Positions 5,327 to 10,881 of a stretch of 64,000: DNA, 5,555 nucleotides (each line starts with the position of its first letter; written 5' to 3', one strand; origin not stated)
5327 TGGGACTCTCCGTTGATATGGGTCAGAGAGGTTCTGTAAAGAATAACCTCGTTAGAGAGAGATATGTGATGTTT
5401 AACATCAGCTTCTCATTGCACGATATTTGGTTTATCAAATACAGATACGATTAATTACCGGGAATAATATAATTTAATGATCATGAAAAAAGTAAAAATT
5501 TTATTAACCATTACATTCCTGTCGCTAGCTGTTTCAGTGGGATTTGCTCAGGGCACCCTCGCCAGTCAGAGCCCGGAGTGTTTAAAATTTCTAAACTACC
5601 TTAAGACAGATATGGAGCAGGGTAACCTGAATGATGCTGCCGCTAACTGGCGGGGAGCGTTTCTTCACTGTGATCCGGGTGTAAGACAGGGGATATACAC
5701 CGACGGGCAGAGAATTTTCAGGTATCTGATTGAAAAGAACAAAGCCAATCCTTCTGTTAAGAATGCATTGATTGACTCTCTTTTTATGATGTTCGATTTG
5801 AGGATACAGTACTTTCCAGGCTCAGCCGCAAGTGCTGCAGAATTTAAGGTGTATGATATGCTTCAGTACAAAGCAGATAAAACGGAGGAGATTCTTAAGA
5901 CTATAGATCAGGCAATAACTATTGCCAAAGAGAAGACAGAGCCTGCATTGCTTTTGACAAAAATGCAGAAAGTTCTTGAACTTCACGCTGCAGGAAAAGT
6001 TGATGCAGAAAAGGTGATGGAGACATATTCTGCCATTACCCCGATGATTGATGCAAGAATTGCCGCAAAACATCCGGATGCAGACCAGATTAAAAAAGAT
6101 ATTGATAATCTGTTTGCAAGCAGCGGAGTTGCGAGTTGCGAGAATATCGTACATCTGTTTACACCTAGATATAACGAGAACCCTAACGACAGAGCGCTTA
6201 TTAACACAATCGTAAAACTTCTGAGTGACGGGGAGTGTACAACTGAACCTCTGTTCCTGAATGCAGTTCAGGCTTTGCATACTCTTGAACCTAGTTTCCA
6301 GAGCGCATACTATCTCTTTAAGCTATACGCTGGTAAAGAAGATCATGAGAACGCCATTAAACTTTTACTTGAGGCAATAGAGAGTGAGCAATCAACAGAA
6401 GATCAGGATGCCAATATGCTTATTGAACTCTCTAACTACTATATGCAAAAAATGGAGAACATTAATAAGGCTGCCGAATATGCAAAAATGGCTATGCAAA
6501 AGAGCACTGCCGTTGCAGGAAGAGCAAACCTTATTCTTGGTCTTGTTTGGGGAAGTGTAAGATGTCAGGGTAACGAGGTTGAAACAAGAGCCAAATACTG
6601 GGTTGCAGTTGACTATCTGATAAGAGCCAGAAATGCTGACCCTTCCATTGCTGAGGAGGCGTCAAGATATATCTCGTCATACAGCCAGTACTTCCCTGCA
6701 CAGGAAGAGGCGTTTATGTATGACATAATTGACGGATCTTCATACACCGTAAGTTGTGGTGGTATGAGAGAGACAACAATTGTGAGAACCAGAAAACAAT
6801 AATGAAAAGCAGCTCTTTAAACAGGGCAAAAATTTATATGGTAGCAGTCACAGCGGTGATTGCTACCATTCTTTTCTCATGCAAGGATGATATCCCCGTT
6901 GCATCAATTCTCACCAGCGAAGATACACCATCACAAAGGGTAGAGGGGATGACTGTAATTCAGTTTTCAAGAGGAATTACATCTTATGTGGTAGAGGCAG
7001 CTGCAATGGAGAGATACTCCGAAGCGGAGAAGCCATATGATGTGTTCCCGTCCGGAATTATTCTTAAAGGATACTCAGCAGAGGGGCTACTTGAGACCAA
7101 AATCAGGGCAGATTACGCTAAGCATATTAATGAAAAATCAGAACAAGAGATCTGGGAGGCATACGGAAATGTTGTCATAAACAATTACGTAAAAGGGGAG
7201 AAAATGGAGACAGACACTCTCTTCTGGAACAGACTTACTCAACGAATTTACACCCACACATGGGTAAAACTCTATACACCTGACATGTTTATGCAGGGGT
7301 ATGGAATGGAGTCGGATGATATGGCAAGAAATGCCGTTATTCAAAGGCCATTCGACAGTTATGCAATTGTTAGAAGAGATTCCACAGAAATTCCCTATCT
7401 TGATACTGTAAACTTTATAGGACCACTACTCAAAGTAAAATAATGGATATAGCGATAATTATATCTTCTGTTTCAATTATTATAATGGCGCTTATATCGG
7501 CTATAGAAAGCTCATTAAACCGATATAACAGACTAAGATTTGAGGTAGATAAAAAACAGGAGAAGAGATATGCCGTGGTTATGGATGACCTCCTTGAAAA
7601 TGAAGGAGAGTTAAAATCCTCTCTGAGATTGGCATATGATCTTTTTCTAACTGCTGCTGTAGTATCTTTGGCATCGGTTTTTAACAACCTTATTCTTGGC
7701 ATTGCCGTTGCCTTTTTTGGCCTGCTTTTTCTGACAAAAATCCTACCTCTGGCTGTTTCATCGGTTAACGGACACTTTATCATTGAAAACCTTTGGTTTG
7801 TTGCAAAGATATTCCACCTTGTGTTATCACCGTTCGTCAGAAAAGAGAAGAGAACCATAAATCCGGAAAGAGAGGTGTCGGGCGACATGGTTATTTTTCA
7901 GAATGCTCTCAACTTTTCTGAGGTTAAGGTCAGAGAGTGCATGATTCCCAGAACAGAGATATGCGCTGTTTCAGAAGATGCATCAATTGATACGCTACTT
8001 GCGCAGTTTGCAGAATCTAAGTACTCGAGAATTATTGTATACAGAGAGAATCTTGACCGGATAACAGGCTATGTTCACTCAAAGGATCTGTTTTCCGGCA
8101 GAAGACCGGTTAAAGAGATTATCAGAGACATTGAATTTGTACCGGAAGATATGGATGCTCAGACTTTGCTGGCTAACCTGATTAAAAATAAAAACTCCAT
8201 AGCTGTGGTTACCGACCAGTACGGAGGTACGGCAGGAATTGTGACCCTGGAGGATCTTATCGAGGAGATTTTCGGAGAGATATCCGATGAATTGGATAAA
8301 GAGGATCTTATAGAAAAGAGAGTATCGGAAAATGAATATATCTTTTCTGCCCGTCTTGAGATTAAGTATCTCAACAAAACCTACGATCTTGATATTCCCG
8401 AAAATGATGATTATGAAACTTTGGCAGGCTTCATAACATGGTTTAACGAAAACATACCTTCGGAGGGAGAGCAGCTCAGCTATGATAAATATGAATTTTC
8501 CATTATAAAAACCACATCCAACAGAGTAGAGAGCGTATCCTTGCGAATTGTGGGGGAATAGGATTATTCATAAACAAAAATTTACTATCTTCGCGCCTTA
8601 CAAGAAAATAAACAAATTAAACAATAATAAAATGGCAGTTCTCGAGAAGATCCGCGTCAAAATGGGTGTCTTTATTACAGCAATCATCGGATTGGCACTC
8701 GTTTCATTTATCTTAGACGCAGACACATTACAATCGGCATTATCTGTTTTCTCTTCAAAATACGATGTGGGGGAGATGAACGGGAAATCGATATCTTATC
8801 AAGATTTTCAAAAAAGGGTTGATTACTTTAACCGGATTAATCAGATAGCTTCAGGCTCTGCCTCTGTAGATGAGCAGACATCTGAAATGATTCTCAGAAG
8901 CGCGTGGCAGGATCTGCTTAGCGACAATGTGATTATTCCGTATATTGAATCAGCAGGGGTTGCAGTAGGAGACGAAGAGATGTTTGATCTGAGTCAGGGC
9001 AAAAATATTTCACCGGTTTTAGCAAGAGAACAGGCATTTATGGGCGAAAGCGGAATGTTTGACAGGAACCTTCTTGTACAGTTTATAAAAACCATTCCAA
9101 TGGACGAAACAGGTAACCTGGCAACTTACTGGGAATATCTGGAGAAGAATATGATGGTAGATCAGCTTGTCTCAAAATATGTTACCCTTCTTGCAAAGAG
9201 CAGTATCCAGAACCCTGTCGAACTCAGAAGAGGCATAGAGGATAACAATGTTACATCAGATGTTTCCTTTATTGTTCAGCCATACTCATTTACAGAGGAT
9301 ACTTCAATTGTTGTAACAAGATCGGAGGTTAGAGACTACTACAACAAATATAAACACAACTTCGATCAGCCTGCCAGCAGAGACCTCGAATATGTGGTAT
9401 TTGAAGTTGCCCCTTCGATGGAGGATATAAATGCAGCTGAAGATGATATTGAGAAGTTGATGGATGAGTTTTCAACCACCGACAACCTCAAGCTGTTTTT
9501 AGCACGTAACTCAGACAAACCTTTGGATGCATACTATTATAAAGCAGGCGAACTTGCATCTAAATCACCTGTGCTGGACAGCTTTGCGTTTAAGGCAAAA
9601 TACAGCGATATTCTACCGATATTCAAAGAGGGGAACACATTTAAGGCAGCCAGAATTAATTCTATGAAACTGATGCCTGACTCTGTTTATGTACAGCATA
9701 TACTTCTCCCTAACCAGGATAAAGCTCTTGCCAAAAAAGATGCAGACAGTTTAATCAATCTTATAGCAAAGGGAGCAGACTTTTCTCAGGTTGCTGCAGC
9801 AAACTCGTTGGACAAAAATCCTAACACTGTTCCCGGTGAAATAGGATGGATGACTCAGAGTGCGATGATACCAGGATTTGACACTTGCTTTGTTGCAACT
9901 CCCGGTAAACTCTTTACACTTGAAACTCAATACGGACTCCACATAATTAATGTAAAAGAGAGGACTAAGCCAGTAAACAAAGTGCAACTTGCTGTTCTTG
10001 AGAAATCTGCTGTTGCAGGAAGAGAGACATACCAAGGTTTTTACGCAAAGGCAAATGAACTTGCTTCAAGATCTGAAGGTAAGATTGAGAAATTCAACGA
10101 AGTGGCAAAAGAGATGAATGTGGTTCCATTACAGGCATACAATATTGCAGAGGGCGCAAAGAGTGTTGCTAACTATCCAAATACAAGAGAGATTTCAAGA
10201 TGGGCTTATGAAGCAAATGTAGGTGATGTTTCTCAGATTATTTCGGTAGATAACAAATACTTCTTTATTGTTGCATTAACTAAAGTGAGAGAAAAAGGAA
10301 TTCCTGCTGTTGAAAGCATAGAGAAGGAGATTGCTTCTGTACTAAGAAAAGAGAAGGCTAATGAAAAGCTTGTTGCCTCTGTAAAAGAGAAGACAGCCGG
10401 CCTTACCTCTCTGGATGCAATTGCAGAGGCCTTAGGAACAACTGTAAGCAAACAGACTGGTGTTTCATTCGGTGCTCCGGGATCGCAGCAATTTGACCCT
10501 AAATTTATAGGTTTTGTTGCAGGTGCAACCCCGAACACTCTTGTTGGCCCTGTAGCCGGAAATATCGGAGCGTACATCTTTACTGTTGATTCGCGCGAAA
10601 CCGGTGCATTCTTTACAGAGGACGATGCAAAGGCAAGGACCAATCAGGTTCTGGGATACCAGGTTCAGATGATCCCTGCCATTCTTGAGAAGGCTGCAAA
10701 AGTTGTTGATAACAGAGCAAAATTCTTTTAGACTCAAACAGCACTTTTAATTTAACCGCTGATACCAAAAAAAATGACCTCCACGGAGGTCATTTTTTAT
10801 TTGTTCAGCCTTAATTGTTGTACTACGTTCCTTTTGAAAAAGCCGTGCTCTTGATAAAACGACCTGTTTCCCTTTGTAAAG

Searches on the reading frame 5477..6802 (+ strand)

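Call 50: search_protein_families(library=pfam, proteins=[window:5477-6802:+])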
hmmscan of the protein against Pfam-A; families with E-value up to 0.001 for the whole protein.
window:5477-6802:+ (441 aa): 1 family
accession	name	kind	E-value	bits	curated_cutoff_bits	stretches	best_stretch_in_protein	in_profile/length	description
PF12862.13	ANAPC5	-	0.00045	20.7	23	0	98-169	17-87/91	Anaphase-promoting complex subunit 5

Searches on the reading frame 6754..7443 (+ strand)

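Call 50: search_protein_families(library=pfam, proteins=[window:6754-7443:+])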
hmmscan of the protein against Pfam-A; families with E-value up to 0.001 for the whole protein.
window:6754-7443:+ (229 aa): 1 family
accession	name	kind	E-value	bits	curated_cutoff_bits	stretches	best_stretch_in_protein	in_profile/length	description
PF06835.18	LptC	-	5.1e-09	36.4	21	1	38-194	11-164/175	Lipopolysaccharide-assembly, LptC-related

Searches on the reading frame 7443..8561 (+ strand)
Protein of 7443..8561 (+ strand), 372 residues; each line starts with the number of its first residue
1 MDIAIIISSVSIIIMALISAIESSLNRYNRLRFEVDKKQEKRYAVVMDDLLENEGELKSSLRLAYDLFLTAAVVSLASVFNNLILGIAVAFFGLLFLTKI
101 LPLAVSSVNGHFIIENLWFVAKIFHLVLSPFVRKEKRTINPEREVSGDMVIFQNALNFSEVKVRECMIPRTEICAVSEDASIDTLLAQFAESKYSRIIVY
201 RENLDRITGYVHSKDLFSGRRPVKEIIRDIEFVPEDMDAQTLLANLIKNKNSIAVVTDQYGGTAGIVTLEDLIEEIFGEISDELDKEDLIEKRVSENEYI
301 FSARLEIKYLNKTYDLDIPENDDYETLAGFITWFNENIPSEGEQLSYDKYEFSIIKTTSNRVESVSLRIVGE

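Call 50: search_protein_families(library=pfam, proteins=[window:7443-8561:+])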
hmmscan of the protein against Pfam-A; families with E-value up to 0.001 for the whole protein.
window:7443-8561:+ (372 aa): 3 families
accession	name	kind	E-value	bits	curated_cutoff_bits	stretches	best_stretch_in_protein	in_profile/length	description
PF03471.22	CorC_HlyC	-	1.3e-20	73.6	27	1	293-369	2-79/81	Transporter associated domain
PF00571.33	CBS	-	5.4e-15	55.9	24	2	223-277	1-56/57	CBS domain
PF01595.25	CNNM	-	8.4e-06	26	28.4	1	8-133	3-136/181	Cyclin M transmembrane N-terminal domain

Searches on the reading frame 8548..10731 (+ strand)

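Call 50: search_protein_families(library=pfam, proteins=[window:8548-10731:+])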
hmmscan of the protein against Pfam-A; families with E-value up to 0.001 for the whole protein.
window:8548-10731:+ (727 aa): 5 families
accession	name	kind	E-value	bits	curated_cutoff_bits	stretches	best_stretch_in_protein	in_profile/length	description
PF13623.11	SurA_N_2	-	6.8e-27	94.6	28.5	1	32-180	1-145/145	SurA-like N-terminal domain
PF13616.12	Rotamase_3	-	7.6e-24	84.9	22.5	1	366-472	2-115/116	PPIC-type PPIASE domain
PF00639.27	Rotamase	-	2.5e-17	64.1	21.7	1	384-470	1-96/97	PPIC-type PPIASE domain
PF13145.12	Rotamase_2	-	1.2e-16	62.1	27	1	256-373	1-108/121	PPIC-type PPIASE domain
PF13624.11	SurA_N_3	-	1e-10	42.2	27.2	1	32-207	2-161/162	SurA-like N-terminal domain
